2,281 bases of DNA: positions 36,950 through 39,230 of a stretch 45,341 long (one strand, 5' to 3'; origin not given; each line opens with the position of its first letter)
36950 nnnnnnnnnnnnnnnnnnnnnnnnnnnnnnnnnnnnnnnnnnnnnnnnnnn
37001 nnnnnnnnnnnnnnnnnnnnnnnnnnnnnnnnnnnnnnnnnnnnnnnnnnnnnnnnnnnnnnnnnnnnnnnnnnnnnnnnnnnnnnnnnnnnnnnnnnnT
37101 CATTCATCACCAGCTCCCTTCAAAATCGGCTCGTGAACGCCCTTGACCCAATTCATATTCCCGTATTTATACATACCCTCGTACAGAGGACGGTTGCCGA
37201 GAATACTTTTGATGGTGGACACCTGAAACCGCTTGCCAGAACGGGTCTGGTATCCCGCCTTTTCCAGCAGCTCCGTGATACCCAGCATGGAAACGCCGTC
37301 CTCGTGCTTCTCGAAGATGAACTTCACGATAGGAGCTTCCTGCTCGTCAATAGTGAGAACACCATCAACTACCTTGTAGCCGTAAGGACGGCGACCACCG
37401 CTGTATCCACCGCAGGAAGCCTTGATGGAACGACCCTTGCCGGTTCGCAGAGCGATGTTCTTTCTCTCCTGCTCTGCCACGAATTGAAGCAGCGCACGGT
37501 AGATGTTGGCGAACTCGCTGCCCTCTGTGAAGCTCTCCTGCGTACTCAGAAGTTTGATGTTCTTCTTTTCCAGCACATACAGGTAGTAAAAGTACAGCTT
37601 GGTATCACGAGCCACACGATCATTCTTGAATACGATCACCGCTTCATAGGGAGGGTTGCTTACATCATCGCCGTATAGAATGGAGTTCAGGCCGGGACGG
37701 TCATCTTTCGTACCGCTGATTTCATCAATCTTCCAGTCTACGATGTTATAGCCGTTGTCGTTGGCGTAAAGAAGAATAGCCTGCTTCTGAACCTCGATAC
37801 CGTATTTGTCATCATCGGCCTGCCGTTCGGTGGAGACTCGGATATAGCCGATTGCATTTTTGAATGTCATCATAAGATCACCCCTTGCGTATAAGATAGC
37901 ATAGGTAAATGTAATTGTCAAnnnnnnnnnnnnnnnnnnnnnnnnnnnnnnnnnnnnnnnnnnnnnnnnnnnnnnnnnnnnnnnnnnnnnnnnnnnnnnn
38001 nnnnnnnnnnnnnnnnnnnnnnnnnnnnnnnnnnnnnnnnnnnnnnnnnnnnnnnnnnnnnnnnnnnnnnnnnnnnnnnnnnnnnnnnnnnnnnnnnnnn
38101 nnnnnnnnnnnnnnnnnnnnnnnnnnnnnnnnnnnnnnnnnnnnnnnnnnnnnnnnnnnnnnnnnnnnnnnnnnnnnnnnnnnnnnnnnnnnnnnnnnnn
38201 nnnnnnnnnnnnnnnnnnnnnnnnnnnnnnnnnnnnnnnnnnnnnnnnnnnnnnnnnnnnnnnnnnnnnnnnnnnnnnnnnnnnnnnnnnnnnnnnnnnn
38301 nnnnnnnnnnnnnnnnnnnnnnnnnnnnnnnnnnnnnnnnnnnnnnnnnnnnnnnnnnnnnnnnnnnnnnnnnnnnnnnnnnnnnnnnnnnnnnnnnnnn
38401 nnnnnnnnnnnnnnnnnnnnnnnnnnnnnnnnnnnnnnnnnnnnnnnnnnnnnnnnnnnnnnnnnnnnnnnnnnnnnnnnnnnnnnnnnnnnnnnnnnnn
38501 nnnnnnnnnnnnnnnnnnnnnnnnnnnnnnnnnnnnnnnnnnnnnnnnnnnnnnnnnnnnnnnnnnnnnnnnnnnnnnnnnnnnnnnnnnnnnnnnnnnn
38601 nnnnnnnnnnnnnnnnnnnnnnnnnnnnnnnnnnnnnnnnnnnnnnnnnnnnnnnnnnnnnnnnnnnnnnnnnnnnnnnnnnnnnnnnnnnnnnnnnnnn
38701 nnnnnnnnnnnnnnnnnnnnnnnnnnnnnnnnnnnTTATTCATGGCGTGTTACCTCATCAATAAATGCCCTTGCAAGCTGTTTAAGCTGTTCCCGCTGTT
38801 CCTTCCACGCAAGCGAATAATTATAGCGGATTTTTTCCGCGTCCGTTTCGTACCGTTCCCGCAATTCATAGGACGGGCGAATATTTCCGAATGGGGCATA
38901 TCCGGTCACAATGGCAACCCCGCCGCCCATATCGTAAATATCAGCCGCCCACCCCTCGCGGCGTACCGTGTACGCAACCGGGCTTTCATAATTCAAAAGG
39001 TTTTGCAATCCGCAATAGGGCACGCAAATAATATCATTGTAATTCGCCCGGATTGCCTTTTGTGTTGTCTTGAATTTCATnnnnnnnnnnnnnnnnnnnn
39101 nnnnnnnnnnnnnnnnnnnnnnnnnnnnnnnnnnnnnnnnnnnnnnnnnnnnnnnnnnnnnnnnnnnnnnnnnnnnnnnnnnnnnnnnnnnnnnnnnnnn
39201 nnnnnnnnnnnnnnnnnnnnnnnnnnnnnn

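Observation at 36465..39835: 3.4-kb accessory island splits terS from terL and carries its own promoters and terminators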

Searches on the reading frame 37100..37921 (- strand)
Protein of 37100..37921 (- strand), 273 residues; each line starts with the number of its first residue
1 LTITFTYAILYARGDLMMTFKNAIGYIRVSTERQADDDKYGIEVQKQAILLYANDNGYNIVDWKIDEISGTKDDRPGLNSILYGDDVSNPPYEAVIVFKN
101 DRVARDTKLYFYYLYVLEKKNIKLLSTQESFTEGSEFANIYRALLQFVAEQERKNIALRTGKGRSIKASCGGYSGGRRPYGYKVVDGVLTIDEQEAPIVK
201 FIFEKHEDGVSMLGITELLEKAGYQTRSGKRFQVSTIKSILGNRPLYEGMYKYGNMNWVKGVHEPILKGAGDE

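Call 3: search_protein_families(library=pfam, proteins=[window:37100-37921:-], max_evalue=0.01)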
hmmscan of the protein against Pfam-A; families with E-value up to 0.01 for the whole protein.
window:37100-37921:- (273 aa): 2 families
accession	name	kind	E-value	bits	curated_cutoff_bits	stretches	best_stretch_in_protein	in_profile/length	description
PF00239.26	Resolvase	-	7.9e-25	88.1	23.3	1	23-171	1-143/145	Resolvase, N terminal domain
PF07508.19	Recombinase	-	5.1e-10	40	21.1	1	193-266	1-86/102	Recombinase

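Call 4: search_protein_families(library=phrogs, proteins=[window:37100-37921:-], max_evalue=0.01)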
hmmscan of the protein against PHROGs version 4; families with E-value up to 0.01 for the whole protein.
window:37100-37921:- (273 aa): 5 families
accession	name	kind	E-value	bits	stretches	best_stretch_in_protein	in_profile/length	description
phrog_95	-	integration and excision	1.2e-59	203.6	1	16-267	83-343/651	integrase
phrog_125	-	DNA, RNA and nucleotide metabolism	2.1e-25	90.7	1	15-242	14-201/254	DNA invertase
phrog_6620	-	integration and excision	1.1e-07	32.7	1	21-128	56-156/201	transposase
phrog_7701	-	DNA, RNA and nucleotide metabolism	1.5e-05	26.3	1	177-226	3-49/137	DNA invertase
phrog_8275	-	DNA, RNA and nucleotide metabolism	0.00096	20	0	24-35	3-14/51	DNA invertase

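Call 29: search_protein_families(library=ncbifam, proteins=[window:37100-37921:-], max_evalue=0.01)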
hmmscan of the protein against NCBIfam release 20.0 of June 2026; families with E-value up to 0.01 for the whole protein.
window:37100-37921:- (273 aa): 7 families
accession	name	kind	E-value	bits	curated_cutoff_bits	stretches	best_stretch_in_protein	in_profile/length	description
NF047343.1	SCCmet_CcrB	equivalog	2.2e-30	105.9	900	1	21-254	7-239/542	cassette chromosome recombinase CcrB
NF047344.1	SCCmet_CcrA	equivalog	6.8e-20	71.6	700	1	21-237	2-211/442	cassette chromosome recombinase CcrA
NF047347.1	SCCmet_CcrC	equivalog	6.9e-18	64.4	900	1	24-258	7-246/558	cassette chromosome recombinase CcrC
NF041201.1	recomb_XisF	equivalog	3e-13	49.5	375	1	24-253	2-240/465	fdxN element excision recombinase XisF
NF049883.1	resolv_YneB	equivalog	4.5e-09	36.1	175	1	22-177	1-151/211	YneB family resolvase-like protein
NF033518.0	transpos_IS607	equivalog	1.3e-07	31.3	110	1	21-127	54-153/187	IS607 family transposase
NF009949.0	PRK13413.1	equivalog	3.1e-07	30.3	272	1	24-181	3-150/203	master DNA invertase Mpi family serine-type recombinase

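Call 30: find_homologous_proteins(query=window:37100-37921:-, max_evalue=1e-10)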
Query window:37100-37921:- (273 aa): 1801 proteins with E <= 1e-10 among 2261 candidates; the best 120 are listed.
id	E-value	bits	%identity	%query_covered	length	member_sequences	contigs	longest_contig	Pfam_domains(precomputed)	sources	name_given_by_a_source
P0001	4.0e-173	592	98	98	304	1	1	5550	PF07508.20,PF00239.27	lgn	-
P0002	4.1e-172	589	97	98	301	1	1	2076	PF07508.20,PF00239.27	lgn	-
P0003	4.7e-172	588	98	98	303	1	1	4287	PF07508.20,PF00239.27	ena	-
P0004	3.4e-167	573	99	94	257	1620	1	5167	PF07508.20,PF00239.27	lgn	-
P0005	7.9e-163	558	97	94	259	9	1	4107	PF07508.20,PF00239.27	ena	-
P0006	6.6e-156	536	94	92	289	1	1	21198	PF07508.20,PF00239.27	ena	-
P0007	8.8e-156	535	94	93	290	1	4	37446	PF07508.20,PF00239.27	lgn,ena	-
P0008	3.3e-155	533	93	93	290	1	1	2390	PF07508.20,PF00239.27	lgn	-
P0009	1.4e-150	518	89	94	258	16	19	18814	PF07508.20,PF00239.27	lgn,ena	-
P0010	4.6e-150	516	89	93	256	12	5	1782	PF07508.20,PF00239.27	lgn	-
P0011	3.2e-149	514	88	93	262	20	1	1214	PF07508.20,PF00239.27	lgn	-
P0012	2.5e-148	511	89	92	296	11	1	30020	PF07508.20,PF00239.27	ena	-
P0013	4.3e-148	510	89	93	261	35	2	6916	PF07508.20,PF00239.27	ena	-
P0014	3.1e-147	507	86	94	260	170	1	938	PF07508.20,PF00239.27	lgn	-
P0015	3.8e-146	504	88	92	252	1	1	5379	PF07508.20,PF00239.27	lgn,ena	-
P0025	6.2e-134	463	80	93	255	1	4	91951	PF07508.20,PF00239.27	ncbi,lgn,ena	-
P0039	4.6e-129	448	79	92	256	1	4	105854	PF07508.20,PF00239.27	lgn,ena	-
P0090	1.6e-124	433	72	98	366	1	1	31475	PF07508.20,PF00239.27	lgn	-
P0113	2.1e-123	429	75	92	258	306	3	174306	PF07508.20,PF00239.27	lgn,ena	-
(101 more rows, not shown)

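Call 40: search_solved_structures(query=window:37100-37921:-, max_evalue=0.001)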
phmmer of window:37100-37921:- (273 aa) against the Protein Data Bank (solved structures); distinct sequences matched with E-value up to 0.001: 14.
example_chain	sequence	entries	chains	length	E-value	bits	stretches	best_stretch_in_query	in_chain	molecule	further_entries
3bvp_A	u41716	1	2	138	3.1e-11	46.4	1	23-154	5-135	TP901-1 Integrase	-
3guv_A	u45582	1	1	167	4.9e-08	35.9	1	25-176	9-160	Site-specific recombinase, resolvase family protein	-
4kis_A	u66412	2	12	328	2.9e-07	33.4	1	161-268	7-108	Putative integrase [Bacteriophage A118] | A118 serine integrase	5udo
6dnw_A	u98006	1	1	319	2.9e-07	33.4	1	161-268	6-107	Putative integrase [Bacteriophage A118]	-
4m6f_A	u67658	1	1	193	3.9e-06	29.7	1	24-180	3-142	DNA-invertase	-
3uj3_X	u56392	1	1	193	9.4e-06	28.4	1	24-179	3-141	DNA-invertase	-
2gm4_A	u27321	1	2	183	1.1e-05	28.2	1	25-178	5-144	Transposon gamma-delta resolvase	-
1gdt_A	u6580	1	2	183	1.5e-05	27.7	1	24-178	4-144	PROTEIN (GAMMA DELTA RESOLVASE)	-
5cy1_A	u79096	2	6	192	3.5e-05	26.6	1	24-179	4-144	Transposon Tn3 resolvase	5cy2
1zr2_A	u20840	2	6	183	4.2e-05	26.3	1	25-178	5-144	Transposon gamma-delta resolvase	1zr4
1gdr_A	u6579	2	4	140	4.5e-05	26.2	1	24-166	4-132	GAMMA DELTA-RESOLVASE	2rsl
3g13_A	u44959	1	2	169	7.9e-05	25.4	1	24-175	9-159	Putative conjugative transposon recombinase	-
2mhc_A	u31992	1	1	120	0.00025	23.7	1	26-131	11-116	TnpX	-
9iu2_A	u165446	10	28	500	0.00096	21.8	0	87-184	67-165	Integrase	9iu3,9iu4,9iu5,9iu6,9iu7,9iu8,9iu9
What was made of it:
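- On Large serine recombinase / integrase: E 5e-10, profile positions 1-86 of 102 (call 3); aligns to A118 integrase (call 40).
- Closest known: Large serine integrases. Same: The catalytic domain and the Recombinase domain align: TP901-1 at E 3e-11, and A118 chain residues 7-108 (call 40).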

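Call 66: find_encoding_contigs(protein=P0113, flank=7000, max_places=3)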
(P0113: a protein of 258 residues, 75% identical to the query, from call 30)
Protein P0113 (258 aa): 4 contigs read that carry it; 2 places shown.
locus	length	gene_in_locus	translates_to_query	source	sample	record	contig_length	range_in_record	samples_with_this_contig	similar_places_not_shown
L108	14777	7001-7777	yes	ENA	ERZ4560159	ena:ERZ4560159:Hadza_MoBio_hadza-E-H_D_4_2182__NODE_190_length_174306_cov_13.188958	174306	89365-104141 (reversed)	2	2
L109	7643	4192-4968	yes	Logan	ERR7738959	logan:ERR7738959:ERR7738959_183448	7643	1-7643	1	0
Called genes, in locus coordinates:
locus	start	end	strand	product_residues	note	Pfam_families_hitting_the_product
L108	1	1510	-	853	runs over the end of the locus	PF00403:HMA, PF00122:E1-E2_ATPase, PF00702:Hydrolase, PF08282:Hydrolase_3 (faint), PF00403:HMA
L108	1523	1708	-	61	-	PF02583:Trns_repr_metal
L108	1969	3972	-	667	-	PF00682:HMGL-like, PF22615:IPMS_D2, PF08502:LeuA_dimer, PF12833:HTH_18, PF00165:HTH_AraC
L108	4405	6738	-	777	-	PF08531:Bac_rhamnosid_N, PF05592:Bac_rhamnosid, PF17389:Bac_rhamnosid6H, PF17390:Bac_rhamnosid_C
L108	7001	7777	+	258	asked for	PF00239:Resolvase, PF07508:Recombinase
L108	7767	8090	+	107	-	-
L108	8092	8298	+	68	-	-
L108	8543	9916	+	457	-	PF01522:Polysacc_deac_1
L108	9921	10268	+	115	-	-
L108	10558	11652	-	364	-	PF00149:Metallophos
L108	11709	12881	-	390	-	PF04464:Glyphos_transf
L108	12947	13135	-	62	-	PF00830:Ribosomal_L28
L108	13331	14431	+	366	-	PF00154:RecA_N, PF06745:ATPase (weak), PF08423:Rad51, PF27531:MT3502_N (weak), PF21096:RecA_C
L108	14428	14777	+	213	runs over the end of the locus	PF21982:RecX_HTH1, PF02631:RecX_HTH2, PF21981:RecX_HTH3 (weak)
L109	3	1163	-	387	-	?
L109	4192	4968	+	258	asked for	PF00239:Resolvase, PF07508:Recombinase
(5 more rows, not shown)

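Call 70: find_encoding_contigs(protein=P0039, flank=6000, max_places=3)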
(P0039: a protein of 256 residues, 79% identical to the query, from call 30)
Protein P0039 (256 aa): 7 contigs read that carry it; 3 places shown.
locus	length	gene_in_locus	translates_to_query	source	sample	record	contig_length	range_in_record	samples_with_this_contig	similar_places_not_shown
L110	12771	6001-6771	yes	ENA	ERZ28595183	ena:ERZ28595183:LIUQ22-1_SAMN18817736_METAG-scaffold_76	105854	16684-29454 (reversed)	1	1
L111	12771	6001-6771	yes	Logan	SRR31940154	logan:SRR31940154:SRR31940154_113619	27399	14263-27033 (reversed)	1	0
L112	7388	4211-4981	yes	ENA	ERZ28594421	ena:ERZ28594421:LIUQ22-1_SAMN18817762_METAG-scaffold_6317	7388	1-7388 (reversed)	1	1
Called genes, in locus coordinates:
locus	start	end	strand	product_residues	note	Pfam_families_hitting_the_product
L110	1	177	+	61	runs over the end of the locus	-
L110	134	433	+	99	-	-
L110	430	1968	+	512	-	PF08706:D5_N (faint), PF19263:DUF5906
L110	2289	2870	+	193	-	PF16677:GP3_package (weak)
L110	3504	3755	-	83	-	-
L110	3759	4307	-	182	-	-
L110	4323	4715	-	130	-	-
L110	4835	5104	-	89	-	-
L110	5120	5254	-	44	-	-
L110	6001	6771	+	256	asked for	PF00239:Resolvase, PF07508:Recombinase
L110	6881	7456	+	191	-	PF27000:PH_gly_zipper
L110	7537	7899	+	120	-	-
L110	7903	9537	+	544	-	PF22530:Terminase-T7_RNaseH-like (weak)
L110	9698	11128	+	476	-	PF05133:SPP1_portal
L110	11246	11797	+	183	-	-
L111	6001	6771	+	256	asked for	PF00239:Resolvase, PF07508:Recombinase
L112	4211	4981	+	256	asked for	PF00239:Resolvase, PF07508:Recombinase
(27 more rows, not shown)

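Call 71: find_encoding_contigs(protein=P0025, flank=6000, max_places=3)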
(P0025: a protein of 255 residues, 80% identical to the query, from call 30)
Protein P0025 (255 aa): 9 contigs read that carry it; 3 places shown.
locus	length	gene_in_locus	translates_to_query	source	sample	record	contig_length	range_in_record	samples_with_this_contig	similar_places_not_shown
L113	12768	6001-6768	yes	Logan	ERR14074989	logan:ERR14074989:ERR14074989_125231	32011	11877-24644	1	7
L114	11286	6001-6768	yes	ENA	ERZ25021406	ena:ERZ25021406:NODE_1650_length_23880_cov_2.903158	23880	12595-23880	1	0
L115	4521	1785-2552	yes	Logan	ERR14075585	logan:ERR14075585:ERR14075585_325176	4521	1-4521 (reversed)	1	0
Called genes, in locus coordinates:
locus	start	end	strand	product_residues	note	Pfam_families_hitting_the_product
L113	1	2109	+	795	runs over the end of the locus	PF13155:Toprim_2, PF08706:D5_N, PF19263:DUF5906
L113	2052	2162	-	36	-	-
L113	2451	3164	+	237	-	PF16677:GP3_package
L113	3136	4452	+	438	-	-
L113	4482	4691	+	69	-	-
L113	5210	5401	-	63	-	-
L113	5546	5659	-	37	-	-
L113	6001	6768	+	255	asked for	PF00239:Resolvase, PF07508:Recombinase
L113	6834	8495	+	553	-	PF22530:Terminase-T7_RNaseH-like (weak)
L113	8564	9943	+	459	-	PF05133:SPP1_portal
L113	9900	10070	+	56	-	-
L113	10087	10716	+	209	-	-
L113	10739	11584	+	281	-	-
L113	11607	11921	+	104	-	-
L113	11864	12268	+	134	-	-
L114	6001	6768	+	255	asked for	PF00239:Resolvase, PF07508:Recombinase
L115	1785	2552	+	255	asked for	PF00239:Resolvase, PF07508:Recombinase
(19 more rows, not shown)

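Call 72: find_encoding_contigs(protein=P0090, flank=6000, max_places=2)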
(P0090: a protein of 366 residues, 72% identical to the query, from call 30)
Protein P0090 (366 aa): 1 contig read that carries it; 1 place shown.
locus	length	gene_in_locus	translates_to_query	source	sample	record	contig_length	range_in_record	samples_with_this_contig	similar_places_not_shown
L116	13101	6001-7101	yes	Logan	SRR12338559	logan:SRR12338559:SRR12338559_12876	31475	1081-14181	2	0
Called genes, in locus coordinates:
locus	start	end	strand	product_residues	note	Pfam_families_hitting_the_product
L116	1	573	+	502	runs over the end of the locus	PF00270:DEAD (faint), PF04851:ResIII, PF00271:Helicase_C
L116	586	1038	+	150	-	PF03838:RecU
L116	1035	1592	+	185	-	PF01807:Zn_ribbon_DnaG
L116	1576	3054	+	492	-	PF05272:VapE-like_dom, PF19263:DUF5906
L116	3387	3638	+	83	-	-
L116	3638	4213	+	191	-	PF16677:GP3_package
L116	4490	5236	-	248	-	PF01580:FtsK_SpoIIIE, PF12846:AAA_10 (faint), PF01580:FtsK_SpoIIIE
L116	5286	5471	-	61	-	-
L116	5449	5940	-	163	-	-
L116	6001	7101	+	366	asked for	PF00239:Resolvase, PF07508:Recombinase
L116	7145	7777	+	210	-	PF11611:DUF4352 (faint)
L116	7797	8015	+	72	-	-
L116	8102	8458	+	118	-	-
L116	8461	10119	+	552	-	PF22530:Terminase-T7_RNaseH-like (weak)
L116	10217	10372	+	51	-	-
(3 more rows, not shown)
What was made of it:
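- Unit A lies in the opposite orientation in some relatives (calls 70-72).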

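Call 76: search_protein_families(library=padloc, proteins=[window:37100-37921:-], max_evalue=0.01)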
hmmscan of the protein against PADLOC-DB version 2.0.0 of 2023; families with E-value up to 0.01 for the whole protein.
window:37100-37921:- (273 aa): 0 families

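Call 84: search_protein_representatives(protein=window:37100-37873:-)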
Query: 257 residues. Proteins with E-value up to 0.001 (for the whole library): 26669; up to 1e-10: 6389; up to 1e-30: 94. The best 150 are listed.
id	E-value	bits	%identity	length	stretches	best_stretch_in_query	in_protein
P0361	2.7e-100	351.3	65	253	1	5-253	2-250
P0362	8.6e-85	300.6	55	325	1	1-251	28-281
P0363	7.3e-84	297.5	84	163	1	3-163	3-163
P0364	7.0e-82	291.0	96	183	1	1-138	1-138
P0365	1.2e-78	280.4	53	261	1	6-251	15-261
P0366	5.4e-78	278.3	56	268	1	5-252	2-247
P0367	6.9e-77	274.6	53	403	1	5-252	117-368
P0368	1.4e-72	260.6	49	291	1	5-252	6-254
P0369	4.8e-72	258.8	54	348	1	5-255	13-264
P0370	5.6e-71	255.3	52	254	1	3-255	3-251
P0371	8.7e-71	254.7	51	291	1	3-253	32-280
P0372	1.9e-70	253.6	51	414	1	5-251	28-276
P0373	8.9e-68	244.8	76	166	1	80-239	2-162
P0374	1.1e-67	244.5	49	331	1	4-251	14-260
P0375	1.7e-67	243.9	44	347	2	1-251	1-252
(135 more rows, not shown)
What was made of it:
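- Closest known: Large serine integrases. Different: The whole family is about 250 aa (call 84).
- The family is about 250 aa throughout (calls 30, 84).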

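Call 89: search_dna_similar(query=window:37100-37873:-, collection=phages, mode=protein, max_evalue=1e-20, max_rows=40)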
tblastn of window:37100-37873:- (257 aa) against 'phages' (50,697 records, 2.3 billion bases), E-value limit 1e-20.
Records with a match: 4; places in all: 4; records where one place covers at least 80% of the query: 4.
Best place of each record, by identity: <60% 4.
By first word of the organism name: Anoxybacillus 2; Bacteriophage 1; Streptococcus 1.
By host as written in the record: Anoxybacillus caldiproteolyticus 2; - 1; Streptococcus equi 4047 1.
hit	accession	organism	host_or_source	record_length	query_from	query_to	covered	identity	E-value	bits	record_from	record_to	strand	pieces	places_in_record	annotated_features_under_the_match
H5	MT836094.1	Bacteriophage sp.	human fecal samples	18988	6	252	96%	48.6%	8e-55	195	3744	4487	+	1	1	record has no annotation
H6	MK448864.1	Streptococcus phage Javan180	Streptococcus equi 4047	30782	1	251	98%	31.3%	3e-21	98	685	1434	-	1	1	integrase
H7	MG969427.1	Anoxybacillus phage A403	Anoxybacillus caldiproteolyticus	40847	7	238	90%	32.8%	7e-22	100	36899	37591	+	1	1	site-specific recombinase for integration and excision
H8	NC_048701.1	Anoxybacillus phage A403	Anoxybacillus caldiproteolyticus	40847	7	238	90%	32.8%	7e-22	100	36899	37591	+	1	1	integrase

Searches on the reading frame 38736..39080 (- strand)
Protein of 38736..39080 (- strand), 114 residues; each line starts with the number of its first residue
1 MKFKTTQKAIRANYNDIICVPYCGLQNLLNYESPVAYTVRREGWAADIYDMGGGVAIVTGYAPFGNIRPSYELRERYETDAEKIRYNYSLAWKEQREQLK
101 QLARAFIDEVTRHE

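Call 3: search_protein_families(library=pfam, proteins=[window:38736-39080:-], max_evalue=0.01)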
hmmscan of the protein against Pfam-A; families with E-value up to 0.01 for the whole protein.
window:38736-39080:- (114 aa): 0 families

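Call 4: search_protein_families(library=phrogs, proteins=[window:38736-39080:-], max_evalue=0.01)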
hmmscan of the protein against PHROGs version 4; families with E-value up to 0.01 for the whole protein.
window:38736-39080:- (114 aa): 0 families

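Call 29: search_protein_families(library=ncbifam, proteins=[window:38736-39080:-], max_evalue=0.01)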
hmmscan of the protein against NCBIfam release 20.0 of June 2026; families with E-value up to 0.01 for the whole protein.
window:38736-39080:- (114 aa): 0 families

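Call 39: search_solved_structures(query=window:38736-39080:-, max_evalue=1)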
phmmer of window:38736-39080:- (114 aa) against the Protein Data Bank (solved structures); distinct sequences matched with E-value up to 1: 7.
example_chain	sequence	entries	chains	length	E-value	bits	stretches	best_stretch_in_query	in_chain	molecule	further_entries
7ah0_A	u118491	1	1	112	0.52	13.5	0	64-88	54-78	4D2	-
3n72_A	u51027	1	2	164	0.65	13.2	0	50-114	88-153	putative activator of HSP90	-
6x8z_A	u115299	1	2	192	0.72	13.1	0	25-77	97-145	Methylmalonic aciduria and homocystinuria type D protein, mitochondrial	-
5cuz_A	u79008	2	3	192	0.73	13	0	25-77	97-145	Methylmalonic aciduria and homocystinuria type D protein, mitochondrial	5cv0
5a4r_A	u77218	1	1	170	0.85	12.8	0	26-77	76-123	METHYLMALONIC ACIDURIA AND HOMOCYSTINURIA TYPE D HOMOLOG, MITOCHONDRIAL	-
1ve4_A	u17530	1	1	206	0.93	12.7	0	31-62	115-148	ATP phosphoribosyltransferase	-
6fla_A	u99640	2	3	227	0.96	12.7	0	20-59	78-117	Heavy chain | Heavy chain of 3H5 Fab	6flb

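Call 46: find_homologous_proteins(query=window:38736-39080:-, max_evalue=0.001)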
Query window:38736-39080:- (114 aa): 998 proteins with E <= 0.001 among 1019 candidates; the best 120 are listed.
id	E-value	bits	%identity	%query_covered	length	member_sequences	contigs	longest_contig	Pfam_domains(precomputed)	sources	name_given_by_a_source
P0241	3.8e-68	244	94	100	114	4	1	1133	-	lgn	-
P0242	5.8e-68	244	95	100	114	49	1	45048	-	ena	-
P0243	9.3e-68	243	94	100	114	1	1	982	-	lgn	-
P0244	1.8e-67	242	93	100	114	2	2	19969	-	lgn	-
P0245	1.9e-67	242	95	100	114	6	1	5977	-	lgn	-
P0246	2.0e-67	242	95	100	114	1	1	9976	-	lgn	-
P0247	2.1e-67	242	94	100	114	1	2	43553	-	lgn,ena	-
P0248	2.7e-67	242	94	100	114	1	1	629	-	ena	-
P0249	3.4e-67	241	93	100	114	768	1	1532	-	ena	-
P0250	4.8e-67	241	92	100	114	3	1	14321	-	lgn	-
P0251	4.9e-67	241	94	100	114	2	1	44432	-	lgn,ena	-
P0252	5.0e-67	241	94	100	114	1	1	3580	-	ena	-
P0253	6.7e-67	240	95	100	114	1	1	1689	-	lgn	-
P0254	6.7e-67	240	93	100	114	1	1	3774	-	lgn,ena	-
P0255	6.8e-67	240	93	100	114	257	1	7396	-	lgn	-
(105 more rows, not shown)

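Call 59: predict_structure(alignment_id=A2)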
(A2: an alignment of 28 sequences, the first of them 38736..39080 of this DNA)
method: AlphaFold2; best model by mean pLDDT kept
length: 114 residues; sequences in the alignment: 28
mean_pLDDT: 59.4   pTM: 0.45
mean pLDDT of the five models: 59.4, 58.4, 54.9, 54.8, 52.9
residues with pLDDT >= 90: 9; 70-90: 34; 50-70: 11; < 50: 60
segments of 3 or more residues with pLDDT < 50: 1-8, 13-48, 50-62
pLDDT, mean of each block of 10 residues (from residue 1): 40 47 45 38 41 43 57 81 89 89 84 62
secondary structure, 60 per line:
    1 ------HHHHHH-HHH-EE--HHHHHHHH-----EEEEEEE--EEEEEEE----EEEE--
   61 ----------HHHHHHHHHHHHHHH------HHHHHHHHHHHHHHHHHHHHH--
elements in order: H7-12 H22-29 E35-41 E44-50 E55-58 H71-85 H92-112
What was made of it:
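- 38736..39080 (-): Unit A gene 2, 114 aa, unknown. AF2 model poor, pLDDT 59 (call 59).
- Tried and rejected: The 114-aa protein modelled too poorly to search, pLDDT 59 (call 59).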

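Call 76: search_protein_families(library=padloc, proteins=[window:38736-39080:-], max_evalue=0.01)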
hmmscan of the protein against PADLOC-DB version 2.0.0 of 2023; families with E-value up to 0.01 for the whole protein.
window:38736-39080:- (114 aa): 0 families
